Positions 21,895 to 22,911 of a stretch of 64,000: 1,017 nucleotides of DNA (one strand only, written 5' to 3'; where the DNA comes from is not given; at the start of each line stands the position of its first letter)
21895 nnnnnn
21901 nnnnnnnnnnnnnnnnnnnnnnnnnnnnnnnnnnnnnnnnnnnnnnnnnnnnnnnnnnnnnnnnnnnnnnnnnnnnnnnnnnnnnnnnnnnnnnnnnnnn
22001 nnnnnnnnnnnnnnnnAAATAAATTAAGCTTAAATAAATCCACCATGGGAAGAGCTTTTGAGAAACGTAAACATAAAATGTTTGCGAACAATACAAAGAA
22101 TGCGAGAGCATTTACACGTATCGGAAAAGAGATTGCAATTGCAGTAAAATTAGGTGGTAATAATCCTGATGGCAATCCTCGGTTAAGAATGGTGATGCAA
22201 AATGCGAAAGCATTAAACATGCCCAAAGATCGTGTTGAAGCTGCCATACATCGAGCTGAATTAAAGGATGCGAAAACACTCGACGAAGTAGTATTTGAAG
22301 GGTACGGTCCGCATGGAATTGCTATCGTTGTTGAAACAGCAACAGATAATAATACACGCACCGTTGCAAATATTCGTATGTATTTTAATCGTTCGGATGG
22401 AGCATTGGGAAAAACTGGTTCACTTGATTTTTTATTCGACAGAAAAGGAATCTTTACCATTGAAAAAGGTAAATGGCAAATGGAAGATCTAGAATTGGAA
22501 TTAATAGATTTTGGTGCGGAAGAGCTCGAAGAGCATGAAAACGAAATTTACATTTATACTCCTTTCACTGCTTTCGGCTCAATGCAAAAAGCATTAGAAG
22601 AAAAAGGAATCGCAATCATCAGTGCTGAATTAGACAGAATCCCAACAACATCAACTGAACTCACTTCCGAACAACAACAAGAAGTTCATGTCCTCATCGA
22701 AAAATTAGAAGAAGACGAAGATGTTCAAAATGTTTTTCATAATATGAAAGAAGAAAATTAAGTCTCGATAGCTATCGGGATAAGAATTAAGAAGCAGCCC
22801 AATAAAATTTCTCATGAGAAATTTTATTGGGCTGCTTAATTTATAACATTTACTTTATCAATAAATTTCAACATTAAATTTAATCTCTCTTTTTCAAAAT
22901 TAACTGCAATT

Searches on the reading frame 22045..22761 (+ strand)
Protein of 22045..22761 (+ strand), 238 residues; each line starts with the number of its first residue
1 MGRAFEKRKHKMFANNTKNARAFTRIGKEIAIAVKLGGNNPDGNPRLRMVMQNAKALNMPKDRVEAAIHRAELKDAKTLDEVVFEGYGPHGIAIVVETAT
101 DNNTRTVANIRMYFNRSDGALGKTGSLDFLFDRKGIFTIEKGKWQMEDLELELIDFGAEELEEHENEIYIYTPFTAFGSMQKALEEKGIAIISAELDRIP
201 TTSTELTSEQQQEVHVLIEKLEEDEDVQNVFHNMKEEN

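Call 56: search_protein_families(library=pfam, proteins=[window:22045-22761:+], max_evalue=0.001)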
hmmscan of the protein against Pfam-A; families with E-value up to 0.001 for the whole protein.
window:22045-22761:+ (238 aa): 2 families
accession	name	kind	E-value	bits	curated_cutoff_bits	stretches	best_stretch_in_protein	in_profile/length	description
PF01709.26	Transcrip_reg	-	9.4e-53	178.6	27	1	80-234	2-160/160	TACO1/YebC second and third domain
PF20772.2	TACO1_YebC_N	-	8e-24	84.3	36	1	4-72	2-71/73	TACO1/YebC protein N-terminal domain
